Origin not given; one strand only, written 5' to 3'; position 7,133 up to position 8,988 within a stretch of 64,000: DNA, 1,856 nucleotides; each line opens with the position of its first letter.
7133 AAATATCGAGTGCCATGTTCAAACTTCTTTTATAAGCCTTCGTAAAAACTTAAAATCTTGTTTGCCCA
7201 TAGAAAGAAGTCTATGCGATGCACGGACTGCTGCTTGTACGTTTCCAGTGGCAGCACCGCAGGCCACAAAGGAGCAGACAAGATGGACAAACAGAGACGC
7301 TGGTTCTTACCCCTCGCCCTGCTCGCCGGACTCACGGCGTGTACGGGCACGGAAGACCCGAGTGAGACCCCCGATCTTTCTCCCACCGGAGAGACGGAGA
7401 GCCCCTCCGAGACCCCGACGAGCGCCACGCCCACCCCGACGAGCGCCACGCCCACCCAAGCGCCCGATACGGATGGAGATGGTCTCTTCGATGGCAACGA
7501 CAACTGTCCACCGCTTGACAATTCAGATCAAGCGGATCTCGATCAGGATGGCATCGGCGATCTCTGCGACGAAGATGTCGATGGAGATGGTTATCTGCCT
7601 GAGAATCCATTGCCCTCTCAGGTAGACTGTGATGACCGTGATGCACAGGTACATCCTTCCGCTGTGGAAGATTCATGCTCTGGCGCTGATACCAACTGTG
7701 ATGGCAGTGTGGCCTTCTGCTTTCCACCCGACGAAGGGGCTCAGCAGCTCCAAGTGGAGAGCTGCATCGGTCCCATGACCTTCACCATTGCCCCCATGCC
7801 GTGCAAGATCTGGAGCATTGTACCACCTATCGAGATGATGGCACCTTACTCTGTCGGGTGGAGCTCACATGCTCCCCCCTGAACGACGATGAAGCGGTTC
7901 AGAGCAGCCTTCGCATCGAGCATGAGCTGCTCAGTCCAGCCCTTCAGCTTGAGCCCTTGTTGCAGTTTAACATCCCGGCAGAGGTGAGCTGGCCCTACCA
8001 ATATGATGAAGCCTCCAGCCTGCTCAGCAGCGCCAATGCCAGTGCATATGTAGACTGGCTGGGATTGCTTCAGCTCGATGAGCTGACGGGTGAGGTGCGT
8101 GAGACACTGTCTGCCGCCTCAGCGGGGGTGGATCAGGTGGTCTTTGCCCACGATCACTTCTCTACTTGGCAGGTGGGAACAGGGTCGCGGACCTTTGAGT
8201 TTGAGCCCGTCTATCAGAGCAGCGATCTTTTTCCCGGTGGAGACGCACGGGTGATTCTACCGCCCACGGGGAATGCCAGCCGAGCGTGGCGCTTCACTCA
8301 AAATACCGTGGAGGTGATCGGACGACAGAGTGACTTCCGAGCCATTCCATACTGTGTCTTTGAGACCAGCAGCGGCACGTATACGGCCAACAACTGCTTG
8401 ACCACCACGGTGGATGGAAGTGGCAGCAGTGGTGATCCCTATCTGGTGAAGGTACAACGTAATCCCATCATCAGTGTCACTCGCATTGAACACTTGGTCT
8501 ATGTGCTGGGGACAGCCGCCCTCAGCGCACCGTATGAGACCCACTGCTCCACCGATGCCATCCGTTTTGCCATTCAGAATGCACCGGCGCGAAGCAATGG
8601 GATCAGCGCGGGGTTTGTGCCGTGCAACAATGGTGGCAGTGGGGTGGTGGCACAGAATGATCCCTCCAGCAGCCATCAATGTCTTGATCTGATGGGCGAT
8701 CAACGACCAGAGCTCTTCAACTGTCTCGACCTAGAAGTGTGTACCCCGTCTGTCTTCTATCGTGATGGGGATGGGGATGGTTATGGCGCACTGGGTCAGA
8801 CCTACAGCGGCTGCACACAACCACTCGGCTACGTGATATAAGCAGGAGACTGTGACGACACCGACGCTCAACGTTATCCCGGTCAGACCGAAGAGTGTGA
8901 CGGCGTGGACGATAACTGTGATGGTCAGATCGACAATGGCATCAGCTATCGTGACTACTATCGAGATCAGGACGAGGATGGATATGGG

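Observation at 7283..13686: Giant surface lipoprotein (about 2130 aa; TSP3 + MopE + Pmp/beta-helix) split by a poly-C frameshift and an in-frame TAA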

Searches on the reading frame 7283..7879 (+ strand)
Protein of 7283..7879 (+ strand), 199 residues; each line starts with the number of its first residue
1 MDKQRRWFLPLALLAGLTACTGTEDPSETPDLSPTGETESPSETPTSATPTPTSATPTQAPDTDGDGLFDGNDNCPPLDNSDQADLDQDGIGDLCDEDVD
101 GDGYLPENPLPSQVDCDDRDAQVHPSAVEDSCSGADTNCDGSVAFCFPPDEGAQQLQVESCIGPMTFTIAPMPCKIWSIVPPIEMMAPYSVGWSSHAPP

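Call 5: search_protein_families(library=pfam, proteins=[window:7283-7879:+], max_evalue=0.01)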
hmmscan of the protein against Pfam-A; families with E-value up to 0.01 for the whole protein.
window:7283-7879:+ (199 aa): 2 families
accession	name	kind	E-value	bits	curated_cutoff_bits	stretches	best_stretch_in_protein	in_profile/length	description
PF11617.13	Cu-binding_MopE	-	6.6e-08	33.1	27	1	115-143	1-28/30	Putative metal-binding motif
PF02412.23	TSP_3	-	2.6e-07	30.6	25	1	85-103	2-20/36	Thrombospondin type 3 repeat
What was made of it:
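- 7625..7711 (+): First MopE Cys-rich motif. Pfam PF11617 E=6.6e-8, residues 115-143 of ORF1 (call 5)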

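Call 44: search_protein_families(library=ncbifam, proteins=[window:7283-7879:+], max_evalue=0.01)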
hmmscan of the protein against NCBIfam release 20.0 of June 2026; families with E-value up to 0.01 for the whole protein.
window:7283-7879:+ (199 aa): 2 families
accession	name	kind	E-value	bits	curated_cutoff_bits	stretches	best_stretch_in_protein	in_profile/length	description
NF047638.1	throspo3_MtsC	equivalog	1.2e-12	47.5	350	1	57-164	190-283/428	cell-cell cohesion MYXO-CTERM protein MtsC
NF045500.1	Omp28_seleno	equivalog_domain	4.9e-07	29.4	200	1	60-97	272-309/377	Omp28-related selenoprotein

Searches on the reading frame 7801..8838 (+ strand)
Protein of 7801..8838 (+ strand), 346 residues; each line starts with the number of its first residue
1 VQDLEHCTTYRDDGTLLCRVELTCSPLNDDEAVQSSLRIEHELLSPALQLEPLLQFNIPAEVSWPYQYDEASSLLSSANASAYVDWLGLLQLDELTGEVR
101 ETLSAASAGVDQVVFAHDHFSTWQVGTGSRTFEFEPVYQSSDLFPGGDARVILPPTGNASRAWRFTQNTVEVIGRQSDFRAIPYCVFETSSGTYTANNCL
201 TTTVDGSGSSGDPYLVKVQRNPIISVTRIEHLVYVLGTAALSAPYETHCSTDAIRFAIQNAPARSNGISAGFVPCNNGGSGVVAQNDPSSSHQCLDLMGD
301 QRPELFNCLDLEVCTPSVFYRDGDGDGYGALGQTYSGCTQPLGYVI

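Call 5: search_protein_families(library=pfam, proteins=[window:7801-8838:+], max_evalue=0.01)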
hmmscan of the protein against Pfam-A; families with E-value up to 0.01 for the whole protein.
window:7801-8838:+ (346 aa): 0 families

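Call 11: find_related_loci(query=window:7810-8751:+, collection=genome_contigs, flank=10000)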
Query seq(314 aa) (314 aa) in genome_contigs; peptide patterns used: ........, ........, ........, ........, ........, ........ (x = any residue, [..] = any of these).
26 stretches matched a pattern, but none encodes a relative of the query by tblastn (E <= 1e-3).
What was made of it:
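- Tried and rejected: The first found nothing (call 11).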

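Call 12: find_homologous_proteins(query=window:7810-8751:+, max_evalue=0.01)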
Query seq(314 aa) (314 aa): 1 proteins with E <= 0.01 among 4225 candidates.
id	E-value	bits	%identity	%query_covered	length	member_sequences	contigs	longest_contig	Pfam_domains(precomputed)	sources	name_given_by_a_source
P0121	8.0e-198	674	99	95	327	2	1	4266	-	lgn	-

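Call 13: find_encoding_contigs(protein=P0121, flank=10000, max_places=10)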
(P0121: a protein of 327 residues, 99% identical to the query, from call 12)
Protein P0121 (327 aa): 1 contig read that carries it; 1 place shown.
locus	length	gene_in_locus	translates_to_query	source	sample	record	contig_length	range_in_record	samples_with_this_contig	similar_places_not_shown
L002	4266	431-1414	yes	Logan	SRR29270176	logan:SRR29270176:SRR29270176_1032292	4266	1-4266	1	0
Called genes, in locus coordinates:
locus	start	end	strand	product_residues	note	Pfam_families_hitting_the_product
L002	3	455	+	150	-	?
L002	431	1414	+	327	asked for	-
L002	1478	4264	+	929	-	?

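Call 26: search_protein_representatives(protein=window:7801-8751:+)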
Query: 317 residues. Proteins with E-value up to 0.001 (for the whole library): 3; up to 1e-10: 1; up to 1e-30: 1. The best 3 are listed.
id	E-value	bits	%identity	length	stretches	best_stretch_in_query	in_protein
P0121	2.7e-198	674.2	99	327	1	20-317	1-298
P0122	1.0e-04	38.3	36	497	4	272-314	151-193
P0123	1.3e-04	38.0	25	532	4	118-208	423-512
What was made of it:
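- Tried and rejected: Two marginal hits at E of about 1e-4 were ignored (calls 12, 26).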

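Call 44: search_protein_families(library=ncbifam, proteins=[window:7801-8838:+], max_evalue=0.01)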
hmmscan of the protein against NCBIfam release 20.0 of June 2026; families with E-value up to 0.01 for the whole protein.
window:7801-8838:+ (346 aa): 0 families

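Call 51: predict_structure(protein=window:7801-8751:+)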
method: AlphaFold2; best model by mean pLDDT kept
length: 317 residues; sequences in the alignment: 1
mean_pLDDT: 35.3   pTM: 0.23
mean pLDDT of the five models: 35.3, 29.3, 27.3, 26.9, 25.2
residues with pLDDT >= 90: 0; 70-90: 0; 50-70: 5; < 50: 312
segments of 3 or more residues with pLDDT < 50: 1-10, 16-18, 20-28, 30-317
pLDDT, mean of each block of 10 residues (from residue 1): 41 49 43 41 33 27 27 30 27 33 32 27 28 33 35 38 42 45 42 37 42 35 25 28 36 45 38 39 40 35 28 27
secondary structure, 60 per line:
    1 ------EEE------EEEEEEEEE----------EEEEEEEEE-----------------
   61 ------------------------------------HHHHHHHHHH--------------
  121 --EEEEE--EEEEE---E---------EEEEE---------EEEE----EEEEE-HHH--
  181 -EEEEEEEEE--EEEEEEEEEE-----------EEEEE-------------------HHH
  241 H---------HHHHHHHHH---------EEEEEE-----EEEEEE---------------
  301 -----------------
elements in order: E7-9 E16-24 E35-43 H97-106 E123-127 E130-134 E148-152 E162-165 E170-174 E182-190 E193-202 E214-218 H238-241 H251-259 E269-274 E280-285
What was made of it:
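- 7798..8751 (+): Orphan Cys-containing domain of about 320 aa. It has no Pfam, NCBIfam or PDB match and no homologue other than the same locus in the sister lineage. It is under purifying selection. The single-sequence AF2 model failed with pLDDT 35 (call 51).
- Tried and rejected: AlphaFold of the orphan domain from a single sequence. pLDDT was 35, which is unusable, and no fold search was run on it (call 51).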

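Call 58: search_solved_structures(query=window:7801-8751:+, max_evalue=1)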
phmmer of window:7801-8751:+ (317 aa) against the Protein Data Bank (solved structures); distinct sequences matched with E-value up to 1: 0.
